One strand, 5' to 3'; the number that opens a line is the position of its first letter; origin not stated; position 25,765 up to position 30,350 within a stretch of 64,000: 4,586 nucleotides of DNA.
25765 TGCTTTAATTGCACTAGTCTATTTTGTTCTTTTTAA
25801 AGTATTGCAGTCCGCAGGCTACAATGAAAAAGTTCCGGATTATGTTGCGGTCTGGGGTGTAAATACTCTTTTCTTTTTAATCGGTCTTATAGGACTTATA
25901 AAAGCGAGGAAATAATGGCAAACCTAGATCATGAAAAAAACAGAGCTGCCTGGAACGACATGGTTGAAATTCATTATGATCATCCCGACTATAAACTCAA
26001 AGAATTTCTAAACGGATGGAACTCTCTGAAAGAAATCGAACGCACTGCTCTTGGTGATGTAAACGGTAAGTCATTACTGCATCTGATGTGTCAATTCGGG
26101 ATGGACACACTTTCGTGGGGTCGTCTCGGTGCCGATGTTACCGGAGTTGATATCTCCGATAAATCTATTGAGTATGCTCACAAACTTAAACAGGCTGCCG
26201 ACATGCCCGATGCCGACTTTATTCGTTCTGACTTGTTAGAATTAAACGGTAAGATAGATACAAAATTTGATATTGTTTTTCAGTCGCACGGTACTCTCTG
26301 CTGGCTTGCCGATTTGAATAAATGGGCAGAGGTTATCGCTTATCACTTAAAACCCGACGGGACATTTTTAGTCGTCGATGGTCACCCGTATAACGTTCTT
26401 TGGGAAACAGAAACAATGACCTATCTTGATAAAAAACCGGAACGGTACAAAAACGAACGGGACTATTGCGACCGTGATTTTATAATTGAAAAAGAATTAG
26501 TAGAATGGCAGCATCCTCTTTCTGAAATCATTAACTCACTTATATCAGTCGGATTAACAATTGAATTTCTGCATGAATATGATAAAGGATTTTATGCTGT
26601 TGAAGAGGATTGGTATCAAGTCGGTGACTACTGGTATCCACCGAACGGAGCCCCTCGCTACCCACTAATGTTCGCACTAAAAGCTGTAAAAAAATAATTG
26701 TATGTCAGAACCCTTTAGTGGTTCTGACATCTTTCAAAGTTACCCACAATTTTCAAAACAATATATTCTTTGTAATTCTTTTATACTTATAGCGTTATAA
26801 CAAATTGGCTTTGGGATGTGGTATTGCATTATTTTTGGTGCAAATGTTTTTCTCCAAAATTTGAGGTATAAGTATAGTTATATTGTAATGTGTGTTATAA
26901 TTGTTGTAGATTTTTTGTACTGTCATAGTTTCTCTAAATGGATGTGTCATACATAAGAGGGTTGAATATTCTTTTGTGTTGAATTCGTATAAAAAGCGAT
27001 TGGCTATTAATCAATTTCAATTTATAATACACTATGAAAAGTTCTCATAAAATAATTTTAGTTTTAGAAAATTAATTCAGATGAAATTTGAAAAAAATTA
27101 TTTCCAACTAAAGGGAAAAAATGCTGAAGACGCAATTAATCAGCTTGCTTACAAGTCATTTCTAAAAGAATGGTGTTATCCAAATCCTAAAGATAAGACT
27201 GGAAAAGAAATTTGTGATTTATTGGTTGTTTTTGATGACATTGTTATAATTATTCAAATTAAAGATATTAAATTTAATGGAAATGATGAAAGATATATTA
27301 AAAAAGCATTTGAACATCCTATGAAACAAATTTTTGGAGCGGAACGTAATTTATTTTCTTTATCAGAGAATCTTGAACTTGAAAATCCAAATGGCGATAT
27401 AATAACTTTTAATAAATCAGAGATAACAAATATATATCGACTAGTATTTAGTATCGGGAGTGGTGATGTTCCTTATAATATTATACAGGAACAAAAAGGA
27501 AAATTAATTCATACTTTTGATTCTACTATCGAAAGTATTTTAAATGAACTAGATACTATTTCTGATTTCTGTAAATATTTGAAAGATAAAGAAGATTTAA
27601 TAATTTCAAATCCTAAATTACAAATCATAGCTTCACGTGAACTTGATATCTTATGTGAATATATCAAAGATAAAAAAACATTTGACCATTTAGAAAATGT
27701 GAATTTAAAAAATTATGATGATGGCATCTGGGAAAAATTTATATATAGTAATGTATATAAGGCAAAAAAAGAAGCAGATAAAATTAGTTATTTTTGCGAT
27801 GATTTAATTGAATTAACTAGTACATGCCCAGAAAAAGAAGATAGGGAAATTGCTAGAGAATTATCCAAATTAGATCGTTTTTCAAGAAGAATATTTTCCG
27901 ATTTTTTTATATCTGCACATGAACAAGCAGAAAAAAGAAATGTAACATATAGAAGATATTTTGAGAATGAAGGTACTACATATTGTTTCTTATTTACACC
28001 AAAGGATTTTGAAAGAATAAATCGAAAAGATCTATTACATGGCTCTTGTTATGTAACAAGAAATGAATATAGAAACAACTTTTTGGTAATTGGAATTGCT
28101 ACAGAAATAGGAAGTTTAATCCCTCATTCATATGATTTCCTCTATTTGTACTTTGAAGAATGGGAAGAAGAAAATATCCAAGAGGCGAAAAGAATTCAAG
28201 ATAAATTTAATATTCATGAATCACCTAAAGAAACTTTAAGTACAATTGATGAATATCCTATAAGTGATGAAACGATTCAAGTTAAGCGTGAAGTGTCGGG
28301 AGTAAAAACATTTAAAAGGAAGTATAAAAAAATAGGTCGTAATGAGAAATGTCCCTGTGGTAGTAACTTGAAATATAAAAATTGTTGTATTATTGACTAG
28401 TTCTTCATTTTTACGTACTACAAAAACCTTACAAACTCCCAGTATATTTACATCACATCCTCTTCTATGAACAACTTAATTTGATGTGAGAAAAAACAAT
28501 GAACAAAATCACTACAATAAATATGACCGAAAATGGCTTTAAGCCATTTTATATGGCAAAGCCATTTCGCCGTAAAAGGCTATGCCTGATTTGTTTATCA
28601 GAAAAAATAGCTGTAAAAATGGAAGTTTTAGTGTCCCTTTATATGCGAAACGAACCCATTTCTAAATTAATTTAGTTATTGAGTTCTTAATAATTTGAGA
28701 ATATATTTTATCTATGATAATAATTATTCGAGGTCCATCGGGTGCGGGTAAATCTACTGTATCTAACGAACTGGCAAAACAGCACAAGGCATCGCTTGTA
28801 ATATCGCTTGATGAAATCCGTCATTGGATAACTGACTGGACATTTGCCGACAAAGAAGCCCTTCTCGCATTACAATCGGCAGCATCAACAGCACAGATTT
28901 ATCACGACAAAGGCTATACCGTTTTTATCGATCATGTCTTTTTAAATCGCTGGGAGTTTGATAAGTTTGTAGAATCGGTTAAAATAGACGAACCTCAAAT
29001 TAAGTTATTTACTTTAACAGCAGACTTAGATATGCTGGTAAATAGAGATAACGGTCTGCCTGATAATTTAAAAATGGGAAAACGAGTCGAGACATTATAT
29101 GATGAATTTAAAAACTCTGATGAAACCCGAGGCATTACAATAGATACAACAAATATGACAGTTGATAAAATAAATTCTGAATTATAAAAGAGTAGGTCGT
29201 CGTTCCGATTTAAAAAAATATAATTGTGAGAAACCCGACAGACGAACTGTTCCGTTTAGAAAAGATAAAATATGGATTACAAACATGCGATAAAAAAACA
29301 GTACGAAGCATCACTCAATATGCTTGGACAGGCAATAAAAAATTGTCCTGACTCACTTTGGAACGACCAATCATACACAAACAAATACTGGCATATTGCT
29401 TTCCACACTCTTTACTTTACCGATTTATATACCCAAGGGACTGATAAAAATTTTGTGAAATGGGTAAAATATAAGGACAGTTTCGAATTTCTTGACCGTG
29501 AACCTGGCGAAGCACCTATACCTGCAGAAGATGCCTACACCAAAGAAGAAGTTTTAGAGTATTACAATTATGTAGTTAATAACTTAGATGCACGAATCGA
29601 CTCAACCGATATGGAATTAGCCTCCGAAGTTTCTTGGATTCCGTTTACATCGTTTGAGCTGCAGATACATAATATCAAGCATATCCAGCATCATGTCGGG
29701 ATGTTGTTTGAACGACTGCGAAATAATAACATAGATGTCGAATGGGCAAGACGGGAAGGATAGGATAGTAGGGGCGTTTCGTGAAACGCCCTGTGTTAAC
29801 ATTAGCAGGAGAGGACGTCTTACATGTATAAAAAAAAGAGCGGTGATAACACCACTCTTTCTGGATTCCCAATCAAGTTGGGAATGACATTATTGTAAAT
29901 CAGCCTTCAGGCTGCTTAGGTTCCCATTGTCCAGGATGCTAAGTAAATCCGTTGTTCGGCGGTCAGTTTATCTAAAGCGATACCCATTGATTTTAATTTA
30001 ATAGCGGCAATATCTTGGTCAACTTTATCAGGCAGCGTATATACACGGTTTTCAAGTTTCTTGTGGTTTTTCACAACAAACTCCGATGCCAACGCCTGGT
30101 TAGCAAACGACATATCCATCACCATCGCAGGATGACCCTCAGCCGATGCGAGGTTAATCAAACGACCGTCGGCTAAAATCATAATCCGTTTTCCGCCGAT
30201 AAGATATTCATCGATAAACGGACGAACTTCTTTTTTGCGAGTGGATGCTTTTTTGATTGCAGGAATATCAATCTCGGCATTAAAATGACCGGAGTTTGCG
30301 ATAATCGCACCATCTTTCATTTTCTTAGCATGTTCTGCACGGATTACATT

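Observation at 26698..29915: AT-rich islet between the lptFG-methyltransferase block and ahcY: NERD-like/SEC-C protein plus small kinase and DinB genes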

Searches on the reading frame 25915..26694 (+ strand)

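Call 3: search_protein_families(library=pfam, proteins=[window:25915-26694:+], max_evalue=1)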
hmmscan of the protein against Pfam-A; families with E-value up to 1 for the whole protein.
window:25915-26694:+ (260 aa): 8 families
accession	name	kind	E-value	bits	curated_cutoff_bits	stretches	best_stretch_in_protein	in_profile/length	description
PF08241.18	Methyltransf_11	-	1e-11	45.7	21.2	1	59-152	5-94/95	Methyltransferase domain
PF13649.12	Methyltransf_25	-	2e-10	41.7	27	1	55-149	2-97/97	Methyltransferase domain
PF13847.12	Methyltransf_31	-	3.2e-10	40.3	27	1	72-163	28-114/145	Methyltransferase domain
PF08242.18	Methyltransf_12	-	2.7e-09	38.1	30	1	57-151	3-98/98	Methyltransferase domain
PF13489.12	Methyltransf_23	-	4.9e-05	23.6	27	1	41-155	13-118/164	Methyltransferase domain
PF03848.20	TehB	-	0.0056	16.6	20.4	1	52-123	32-101/193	Tellurite resistance protein TehB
PF01209.24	Ubie_methyltran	-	0.018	14.8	20.1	1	72-155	72-153/233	ubiE/COQ5 methyltransferase family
PF00107.32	ADH_zinc_N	-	0.27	11.6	31.8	1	71-126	13-67/129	Zinc-binding dehydrogenase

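Call 5: search_protein_families(library=ncbifam, proteins=[window:25915-26694:+], max_evalue=1)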
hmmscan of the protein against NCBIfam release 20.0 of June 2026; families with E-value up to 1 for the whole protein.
window:25915-26694:+ (260 aa): 29 families (the best 25 are shown)
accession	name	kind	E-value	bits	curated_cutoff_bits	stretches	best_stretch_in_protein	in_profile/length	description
TIGR01983.1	UbiG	equivalog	2.9e-09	36.6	102.95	1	47-153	46-151/228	bifunctional 2-polyprenyl-6-hydroxyphenol methylase/3-demethylubiquinol 3-O-methyltransferase UbiG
NF041536.1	ArsM_DUF2284_UU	exception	1.5e-06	26.9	575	1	46-155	71-182/459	arsenite methyltransferase/DUF2284 domain selenoprotein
NF011529.0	PRK14968.1-3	equivalog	7.9e-06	25.4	162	1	46-122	30-103/198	putative methyltransferase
TIGR04290.1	meth_Rta_06860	hypoth_equivalog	1.4e-05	24.7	300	1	24-122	25-120/226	TIGR04290 family methyltransferase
TIGR02021.1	BchM-ChlM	equivalog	1.6e-05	24.4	158.9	1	36-116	38-121/218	magnesium protoporphyrin IX methyltransferase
NF045825.1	FAmtase_mtf2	equivalog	2.6e-05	23.6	400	1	45-160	53-165/248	fatty-acid O-methyltransferase Mtf2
NF041537.1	ArsM_AhpD_UU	exception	3.7e-05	22.7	510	1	46-155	71-182/345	arsenite methyltransferase/AhpD domain selenoprotein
NF043040.1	corrin_prot_MT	hypoth_equivalog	0.00018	21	180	1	47-156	36-150/216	corrinoid protein-associated methyltransferase CpaM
NF008264.0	PRK11036.1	equivalog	0.00022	20.8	366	1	69-152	63-146/261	tRNA uridine 5-oxyacetic acid(34) methyltransferase CmoM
TIGR04345.1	ovoA_Cterm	equivalog_domain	0.00049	19.7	170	1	15-94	9-85/242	putative 4-mercaptohistidine N1-methyltransferase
TIGR01934.1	MenG_MenH_UbiE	subfamily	0.00083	18.7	158.35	1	48-163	37-151/223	ubiquinone/menaquinone biosynthesis methyltransferase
NF041255.1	mycofact_MftM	equivalog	0.00088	18.7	200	1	26-94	115-183/289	mycofactocin oligosaccharide methyltransferase MftM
NF001244.0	PRK00216.1-5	equivalog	0.0011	18.3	216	1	65-171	63-172/236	bifunctional demethylmenaquinone methyltransferase/2-methoxy-6-polyprenyl-1,4-benzoquinol methylase UbiE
NF002909.0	PRK03522.2-1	equivalog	0.0012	18.1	553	1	46-114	228-296/374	23S rRNA (uracil(747)-C(5))-methyltransferase RlmC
NF045649.1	2X_seleno_MduS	exception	0.0013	17.7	380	1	51-130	42-121/338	methyltransferase domain-containing selenoprotein MduS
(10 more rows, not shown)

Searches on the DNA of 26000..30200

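Call 29: search_rna_families(source=window, start=26000, end=30200, threshold=evalue, max_evalue=1)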
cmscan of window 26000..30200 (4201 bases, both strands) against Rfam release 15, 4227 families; matches with E-value up to 1: 1.
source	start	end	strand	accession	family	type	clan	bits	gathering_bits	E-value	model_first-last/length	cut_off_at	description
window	28011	28062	+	RF03055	RAGATH-30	Gene; sRNA;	-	23.2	59.5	0.29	1-59/59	no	RAGATH-30 RNA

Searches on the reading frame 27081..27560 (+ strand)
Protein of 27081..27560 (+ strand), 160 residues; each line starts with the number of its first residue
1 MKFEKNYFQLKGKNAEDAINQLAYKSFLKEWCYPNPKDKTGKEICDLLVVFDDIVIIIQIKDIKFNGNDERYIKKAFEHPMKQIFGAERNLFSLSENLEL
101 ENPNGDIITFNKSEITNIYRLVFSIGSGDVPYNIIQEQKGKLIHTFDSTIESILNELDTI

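Call 59: search_protein_families(library=pfam, proteins=[window:27081-27560:+], max_evalue=10)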
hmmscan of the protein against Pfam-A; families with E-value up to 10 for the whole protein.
window:27081-27560:+ (160 aa): 2 families
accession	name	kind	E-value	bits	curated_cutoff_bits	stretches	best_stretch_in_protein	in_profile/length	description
PF08378.17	NERD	-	0.052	14.5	22.1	1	34-94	28-95/111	Nuclease-related domain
PF09071.16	Alpha-amyl_C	-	0.12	12.6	27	1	43-60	19-36/67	Alpha-amylase, C terminal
